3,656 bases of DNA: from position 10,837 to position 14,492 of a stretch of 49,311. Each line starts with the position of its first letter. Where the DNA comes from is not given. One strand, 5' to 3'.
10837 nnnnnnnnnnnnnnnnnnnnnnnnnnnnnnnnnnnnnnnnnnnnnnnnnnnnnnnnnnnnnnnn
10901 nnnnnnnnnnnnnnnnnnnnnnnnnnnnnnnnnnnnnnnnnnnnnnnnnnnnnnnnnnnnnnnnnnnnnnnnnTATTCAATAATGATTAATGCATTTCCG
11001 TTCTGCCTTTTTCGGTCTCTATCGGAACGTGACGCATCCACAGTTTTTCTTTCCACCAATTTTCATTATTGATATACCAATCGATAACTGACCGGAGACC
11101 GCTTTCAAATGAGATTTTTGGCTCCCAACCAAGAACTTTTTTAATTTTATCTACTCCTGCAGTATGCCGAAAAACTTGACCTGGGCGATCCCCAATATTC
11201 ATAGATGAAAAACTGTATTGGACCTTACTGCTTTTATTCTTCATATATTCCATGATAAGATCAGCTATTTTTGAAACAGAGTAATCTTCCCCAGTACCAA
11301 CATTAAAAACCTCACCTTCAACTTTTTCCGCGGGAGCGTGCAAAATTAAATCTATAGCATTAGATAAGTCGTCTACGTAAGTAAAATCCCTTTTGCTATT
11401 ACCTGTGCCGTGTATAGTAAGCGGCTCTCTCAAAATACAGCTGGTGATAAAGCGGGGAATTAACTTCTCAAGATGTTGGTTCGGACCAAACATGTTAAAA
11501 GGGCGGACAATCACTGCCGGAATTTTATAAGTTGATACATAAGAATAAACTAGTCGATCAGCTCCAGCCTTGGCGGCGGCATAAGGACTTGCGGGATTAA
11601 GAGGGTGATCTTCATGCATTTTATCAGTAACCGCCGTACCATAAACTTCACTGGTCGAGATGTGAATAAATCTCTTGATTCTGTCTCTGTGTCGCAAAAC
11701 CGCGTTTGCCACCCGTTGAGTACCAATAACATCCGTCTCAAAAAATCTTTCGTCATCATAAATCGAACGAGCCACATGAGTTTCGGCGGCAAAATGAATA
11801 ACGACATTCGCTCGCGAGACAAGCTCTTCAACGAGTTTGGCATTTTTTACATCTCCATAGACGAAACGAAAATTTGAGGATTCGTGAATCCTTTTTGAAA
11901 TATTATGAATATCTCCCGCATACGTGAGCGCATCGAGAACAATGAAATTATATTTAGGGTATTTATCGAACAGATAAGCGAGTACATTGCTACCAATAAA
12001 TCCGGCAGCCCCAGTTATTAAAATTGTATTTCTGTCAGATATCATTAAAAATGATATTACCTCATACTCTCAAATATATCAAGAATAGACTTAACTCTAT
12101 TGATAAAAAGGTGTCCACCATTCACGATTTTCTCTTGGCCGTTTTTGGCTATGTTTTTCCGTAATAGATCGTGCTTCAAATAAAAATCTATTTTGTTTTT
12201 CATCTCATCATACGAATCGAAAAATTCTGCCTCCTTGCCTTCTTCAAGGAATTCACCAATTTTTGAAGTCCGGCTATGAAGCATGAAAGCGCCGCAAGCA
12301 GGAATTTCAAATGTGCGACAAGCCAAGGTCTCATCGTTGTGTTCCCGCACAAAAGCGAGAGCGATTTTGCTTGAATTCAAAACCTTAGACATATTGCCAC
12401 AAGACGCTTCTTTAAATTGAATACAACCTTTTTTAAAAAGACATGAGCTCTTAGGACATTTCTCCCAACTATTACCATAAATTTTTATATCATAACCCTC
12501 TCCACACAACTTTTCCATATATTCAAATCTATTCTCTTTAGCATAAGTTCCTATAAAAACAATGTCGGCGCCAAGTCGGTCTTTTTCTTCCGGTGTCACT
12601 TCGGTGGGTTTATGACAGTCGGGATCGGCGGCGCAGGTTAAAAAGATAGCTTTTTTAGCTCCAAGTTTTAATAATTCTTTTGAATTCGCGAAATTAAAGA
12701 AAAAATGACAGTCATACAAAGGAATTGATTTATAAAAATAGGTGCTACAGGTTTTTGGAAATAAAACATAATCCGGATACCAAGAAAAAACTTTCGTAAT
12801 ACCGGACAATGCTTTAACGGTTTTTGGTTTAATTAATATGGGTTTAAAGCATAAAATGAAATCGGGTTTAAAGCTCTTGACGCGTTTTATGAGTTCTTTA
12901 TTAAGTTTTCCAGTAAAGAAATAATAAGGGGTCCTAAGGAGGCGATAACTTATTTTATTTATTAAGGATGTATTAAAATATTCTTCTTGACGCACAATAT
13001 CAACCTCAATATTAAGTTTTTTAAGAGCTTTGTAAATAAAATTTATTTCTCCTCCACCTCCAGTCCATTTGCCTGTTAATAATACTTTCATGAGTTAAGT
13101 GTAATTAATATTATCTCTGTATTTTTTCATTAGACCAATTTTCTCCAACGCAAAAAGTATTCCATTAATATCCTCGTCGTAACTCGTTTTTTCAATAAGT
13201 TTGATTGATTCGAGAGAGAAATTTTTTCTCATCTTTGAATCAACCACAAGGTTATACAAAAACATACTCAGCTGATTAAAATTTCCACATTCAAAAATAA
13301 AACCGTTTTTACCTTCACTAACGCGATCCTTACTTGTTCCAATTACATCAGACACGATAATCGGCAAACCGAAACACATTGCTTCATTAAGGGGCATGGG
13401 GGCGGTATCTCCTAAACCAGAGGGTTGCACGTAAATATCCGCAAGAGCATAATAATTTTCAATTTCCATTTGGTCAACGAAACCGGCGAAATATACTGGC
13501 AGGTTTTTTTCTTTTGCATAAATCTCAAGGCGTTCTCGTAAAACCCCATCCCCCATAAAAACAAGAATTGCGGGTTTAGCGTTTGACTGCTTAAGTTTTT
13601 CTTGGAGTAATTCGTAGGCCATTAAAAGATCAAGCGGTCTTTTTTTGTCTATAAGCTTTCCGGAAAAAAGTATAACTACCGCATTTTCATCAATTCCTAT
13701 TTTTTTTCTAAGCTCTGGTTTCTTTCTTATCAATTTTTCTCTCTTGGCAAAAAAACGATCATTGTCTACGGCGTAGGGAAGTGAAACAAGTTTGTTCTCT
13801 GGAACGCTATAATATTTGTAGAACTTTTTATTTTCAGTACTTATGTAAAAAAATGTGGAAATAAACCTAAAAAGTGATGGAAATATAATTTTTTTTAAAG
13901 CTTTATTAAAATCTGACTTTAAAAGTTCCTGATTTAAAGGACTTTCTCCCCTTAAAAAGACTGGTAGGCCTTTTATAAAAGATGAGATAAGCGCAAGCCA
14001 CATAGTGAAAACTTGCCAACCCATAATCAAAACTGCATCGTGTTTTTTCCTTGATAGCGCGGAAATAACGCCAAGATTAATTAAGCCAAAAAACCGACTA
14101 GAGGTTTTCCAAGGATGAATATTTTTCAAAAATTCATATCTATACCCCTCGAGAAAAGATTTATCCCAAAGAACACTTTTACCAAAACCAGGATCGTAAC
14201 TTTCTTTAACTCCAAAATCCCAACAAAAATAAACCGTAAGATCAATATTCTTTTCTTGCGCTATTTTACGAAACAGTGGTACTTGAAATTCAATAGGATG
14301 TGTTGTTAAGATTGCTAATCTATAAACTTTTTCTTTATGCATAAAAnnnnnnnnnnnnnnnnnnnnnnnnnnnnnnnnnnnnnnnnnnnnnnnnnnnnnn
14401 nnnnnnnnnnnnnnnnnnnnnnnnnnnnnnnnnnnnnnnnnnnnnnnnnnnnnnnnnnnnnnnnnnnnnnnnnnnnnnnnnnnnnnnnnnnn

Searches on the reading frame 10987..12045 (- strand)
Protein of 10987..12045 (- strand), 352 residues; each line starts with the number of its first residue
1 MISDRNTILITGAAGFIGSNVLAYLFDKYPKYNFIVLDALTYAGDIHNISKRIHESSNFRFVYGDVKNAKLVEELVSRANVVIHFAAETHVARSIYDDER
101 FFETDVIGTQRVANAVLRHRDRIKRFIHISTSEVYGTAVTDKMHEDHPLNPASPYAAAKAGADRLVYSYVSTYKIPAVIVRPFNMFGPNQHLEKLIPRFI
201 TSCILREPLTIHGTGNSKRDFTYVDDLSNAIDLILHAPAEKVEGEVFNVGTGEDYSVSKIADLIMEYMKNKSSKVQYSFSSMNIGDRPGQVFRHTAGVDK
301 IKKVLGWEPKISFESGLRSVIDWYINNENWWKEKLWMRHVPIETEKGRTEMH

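Call 3: search_protein_families(library=pfam, proteins=[window:10987-12045:-])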
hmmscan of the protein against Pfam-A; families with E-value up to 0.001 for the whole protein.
window:10987-12045:- (352 aa): 8 families
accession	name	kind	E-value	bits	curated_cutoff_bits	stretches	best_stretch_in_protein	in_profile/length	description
PF16363.11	GDP_Man_Dehyd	-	7.4e-72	243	27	1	9-319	1-331/332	GDP-mannose 4,6 dehydratase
PF01370.27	Epimerase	-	2.3e-62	211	20.9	1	8-250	1-240/240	NAD dependent epimerase/dehydratase family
PF01073.25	3Beta_HSD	-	1.2e-21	77.5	22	1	9-249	1-248/280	3-beta hydroxysteroid dehydrogenase/isomerase family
PF02719.21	Polysacc_synt_2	-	2.2e-20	73.5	20.2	1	8-290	1-267/293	Polysaccharide biosynthesis protein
PF07993.18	NAD_binding_4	-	7.9e-15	55.1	20.1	1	10-231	1-258/258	Male sterility protein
PF04321.23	RmlD_sub_bind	-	4.2e-13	49.5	27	1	7-276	2-239/287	RmlD substrate binding domain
PF13460.12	NAD_binding_10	-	2.4e-08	34.5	27.2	1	12-182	1-143/184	NAD(P)H-binding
PF05368.20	NmrA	-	5.3e-05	23.4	27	1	6-276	3-242/298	NmrA-like family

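Call 4: search_protein_families(library=ncbifam, proteins=[window:10987-12045:-])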
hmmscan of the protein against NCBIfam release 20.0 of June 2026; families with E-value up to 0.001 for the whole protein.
window:10987-12045:- (352 aa): 30 families (the best 25 are shown)
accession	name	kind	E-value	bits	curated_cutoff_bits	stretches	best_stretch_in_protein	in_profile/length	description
TIGR01181.1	dTDP_gluc_dehyt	equivalog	2.4e-95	319.3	365.1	1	8-333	2-320/321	dTDP-glucose 4,6-dehydratase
NF007582.0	PRK10217.1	equivalog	2.7e-61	207.7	698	1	7-333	3-340/355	dTDP-glucose 4,6-dehydratase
TIGR04180.1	EDH_00030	hypoth_equivalog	6.2e-58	196.2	475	1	8-311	1-296/297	NAD-dependent 4,6-dehydratase LegB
NF007490.0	PRK10084.1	subfamily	2.9e-56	191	649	1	8-332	3-342/361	dTDP-glucose 4,6-dehydratase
TIGR01179.1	galE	equivalog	2.3e-44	151.6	262.3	1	8-328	2-329/332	UDP-glucose 4-epimerase GalE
NF011728.1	PRK15181.1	equivalog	8.9e-31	107.1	760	1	7-327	17-340/348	Vi polysaccharide biosynthesis UDP-N-acetylglucosaminuronic acid C-4 epimerase TviC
NF008872.0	PRK11908.1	equivalog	1.2e-29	103.4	294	1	7-327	3-338/349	bifunctional UDP-4-keto-pentose/UDP-xylose synthase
TIGR02197.1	heptose_epim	equivalog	1.3e-28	100.1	274.6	1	8-326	1-315/316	ADP-glyceromanno-heptose 6-epimerase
NF005998.1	PRK08125.1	equivalog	1.2e-26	93.3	777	1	4-324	314-649/649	bifunctional UDP-4-amino-4-deoxy-L-arabinose formyltransferase/UDP-glucuronic acid oxidase ArnA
TIGR02622.1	CDP_4_6_dhtase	equivalog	5.8e-23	81.6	278.45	1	6-327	5-333/352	CDP-glucose 4,6-dehydratase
TIGR01472.1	gmd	equivalog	7.8e-23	81.2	415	1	8-321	3-335/342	GDP-mannose 4,6-dehydratase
NF047922.1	GDPFucSynFcl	equivalog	4.3e-22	78.9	500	1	92-329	69-306/308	GDP-L-fucose synthase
NF007956.0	PRK10675.1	subfamily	5.5e-20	71.7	394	1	8-323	3-328/338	UDP-glucose 4-epimerase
NF043036.1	ErythonDh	equivalog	3.9e-17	62.4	325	1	8-210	3-203/321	D-erythronate dehydrogenase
NF042422.1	oxyalk_red_OleD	equivalog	1e-16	61.2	580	1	8-272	3-254/329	2-alkyl-3-oxoalkanoate reductase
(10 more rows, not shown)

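Call 45: search_solved_structures(query=window:10987-12045:-, max_evalue=1e-40)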
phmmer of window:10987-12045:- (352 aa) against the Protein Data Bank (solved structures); distinct sequences matched with E-value up to 1e-40: 11.
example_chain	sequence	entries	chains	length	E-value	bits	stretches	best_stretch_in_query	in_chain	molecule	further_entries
6bi4_A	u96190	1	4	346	1.9e-70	241.2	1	5-332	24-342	dTDP-glucose 4,6-dehydratase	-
2hun_A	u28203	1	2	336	2.1e-68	234.4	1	8-334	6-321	336aa long hypothetical dTDP-glucose 4,6-dehydratase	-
1r66_A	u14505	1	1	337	1.4e-59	205.4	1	8-333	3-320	TDP-glucose-4,6-dehydratase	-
1r6d_A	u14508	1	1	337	2.7e-59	204.5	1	8-333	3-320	TDP-glucose-4,6-dehydratase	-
8du1_A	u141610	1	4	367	3e-58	201.1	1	7-332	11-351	dTDP-glucose 4,6-dehydratase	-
1bxk_A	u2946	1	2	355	1.3e-56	195.7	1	7-333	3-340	PROTEIN (DTDP-GLUCOSE 4,6-DEHYDRATASE)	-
6vlo_A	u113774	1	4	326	2.8e-56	194.5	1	7-328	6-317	Putative dTDP-D-glucose 4,6-dehydratase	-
1kep_A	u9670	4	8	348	3.6e-54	187.6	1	6-334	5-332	dTDP-D-glucose 4,6-dehydratase | DTDP-GLUCOSE 4,6-DEHYDRATASE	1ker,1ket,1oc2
1g1a_A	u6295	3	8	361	4.9e-52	180.6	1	8-331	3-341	DTDP-D-GLUCOSE 4,6-DEHYDRATASE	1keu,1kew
8shh_A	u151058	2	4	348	2.3e-50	175.1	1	8-333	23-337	dTDP-glucose 4,6-dehydratase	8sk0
6bwl_A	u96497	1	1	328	3e-45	158.3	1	8-327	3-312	Pal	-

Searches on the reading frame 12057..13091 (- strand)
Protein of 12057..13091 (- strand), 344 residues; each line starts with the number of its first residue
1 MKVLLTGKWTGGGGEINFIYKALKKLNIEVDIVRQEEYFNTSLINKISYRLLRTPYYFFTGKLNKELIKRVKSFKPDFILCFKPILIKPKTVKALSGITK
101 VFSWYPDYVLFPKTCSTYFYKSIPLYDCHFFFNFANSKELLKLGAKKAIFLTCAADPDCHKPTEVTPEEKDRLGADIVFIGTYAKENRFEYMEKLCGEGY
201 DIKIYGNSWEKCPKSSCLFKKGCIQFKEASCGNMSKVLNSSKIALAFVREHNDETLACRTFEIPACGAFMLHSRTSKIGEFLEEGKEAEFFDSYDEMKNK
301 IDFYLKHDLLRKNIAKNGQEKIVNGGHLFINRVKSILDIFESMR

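Call 3: search_protein_families(library=pfam, proteins=[window:12057-13091:-])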
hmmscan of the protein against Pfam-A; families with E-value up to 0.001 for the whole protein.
window:12057-13091:- (344 aa): 2 families
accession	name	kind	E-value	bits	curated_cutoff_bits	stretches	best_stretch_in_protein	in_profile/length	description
PF13524.12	Glyco_trans_1_2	-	3.7e-27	95.5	25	1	198-338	13-144/144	Glycosyl transferase-like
PF00534.26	Glycos_transf_1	-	0.00056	19.9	26.4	0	204-320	52-171/172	Glycosyl transferases group 1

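Call 4: search_protein_families(library=ncbifam, proteins=[window:12057-13091:-])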
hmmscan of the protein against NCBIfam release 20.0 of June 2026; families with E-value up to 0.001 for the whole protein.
window:12057-13091:- (344 aa): 1 family
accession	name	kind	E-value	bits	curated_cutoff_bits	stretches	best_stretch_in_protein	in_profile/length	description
NF053598.1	WaaS_CpsH_GTase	subfamily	5.9e-10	39.4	60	1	17-262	14-251/318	WaaS/CpsH family glycosyltransferase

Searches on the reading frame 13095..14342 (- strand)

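Call 3: search_protein_families(library=pfam, proteins=[window:13095-14342:-])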
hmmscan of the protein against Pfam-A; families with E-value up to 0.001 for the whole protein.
window:13095-14342:- (415 aa): 2 families
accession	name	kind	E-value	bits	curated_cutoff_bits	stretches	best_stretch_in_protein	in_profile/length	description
PF00534.26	Glycos_transf_1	-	7.2e-28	97.7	26.4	1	208-376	2-166/172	Glycosyl transferases group 1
PF13692.12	Glyco_trans_1_4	-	2.9e-19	70.2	27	1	223-359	3-133/142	Glycosyl transferases group 1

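Call 4: search_protein_families(library=ncbifam, proteins=[window:13095-14342:-])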
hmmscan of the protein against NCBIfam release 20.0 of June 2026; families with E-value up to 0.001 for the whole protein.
window:13095-14342:- (415 aa): 23 families
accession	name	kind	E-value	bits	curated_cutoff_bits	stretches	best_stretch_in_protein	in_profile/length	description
TIGR03088.1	stp2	hypoth_equivalog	2.1e-17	63.2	409.05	1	159-385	135-355/374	TIGR03088 family PEP-CTERM/XrtA system glycosyltransferase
TIGR04157.1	glyco_rSAM_CFB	subfamily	4.5e-16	58.8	400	1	172-348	182-346/406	TIGR04157 family glycosyltransferase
NF050056.1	ProtGlycPglH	equivalog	5.8e-15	55.2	600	1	137-381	118-332/354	GalNAc-alpha-(1->4)-GalNAc-alpha-(1->3)-diNAcBac-PP-undecaprenol alpha-1,4-N-acetyl-D-galactosaminyltransferase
TIGR04063.1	stp3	hypoth_equivalog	1.1e-14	54.1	442.05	1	179-384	176-376/397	TIGR04063 family PEP-CTERM/XrtA system glycosyltransferase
NF047684.1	TeichurnBiosyTuaC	equivalog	9.2e-14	51.2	550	1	182-393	184-378/391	teichuronic acid biosynthesis protein TuaC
TIGR03999.1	thiol_BshA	equivalog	2e-13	50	273.7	1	198-385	175-355/375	N-acetyl-alpha-D-glucosaminyl L-malate synthase BshA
NF007640.0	PRK10307.1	subfamily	1.3e-11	44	276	1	157-385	168-389/411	WcaI family glycosyltransferase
NF049988.1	MGlcDAGSynMgs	equivalog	4e-11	42.9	400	1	186-392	179-380/398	alpha-monoglucosyldiacylglycerol synthase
NF012028.0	PRK15484.1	subfamily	4.9e-10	39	618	1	172-349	151-324/380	lipopolysaccharide N-acetylglucosaminyltransferase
NF038295.1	EPS_HpsP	equivalog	2.2e-09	36.8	550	1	162-385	156-369/388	hormogonium polysaccharide biosynthesis glycosyltransferase HpsP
NF038298.1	EPS_HpsO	equivalog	1.3e-08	34.1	575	1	206-376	186-360/388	hormogonium polysaccharide biosynthesis glycosyltransferase HpsO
NF041876.1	EPS_EpsE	equivalog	8.9e-08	31.8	400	1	223-384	216-377/389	exopolysaccharide biosynthesis GT4 family glycosyltransferase EpsE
NF038229.1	Glyco4_Geo_Pelo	equivalog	2e-07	30.4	400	1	274-385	210-318/338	GPMC system family 4 glycosyltransferase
TIGR03449.1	mycothiol_MshA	equivalog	2.2e-07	30.1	462.5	1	170-396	175-397/406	D-inositol-3-phosphate glycosyltransferase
NF007396.0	PRK09922.1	equivalog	2.3e-07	30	385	1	314-399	272-358/361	lipopolysaccharide 1,6-galactosyltransferase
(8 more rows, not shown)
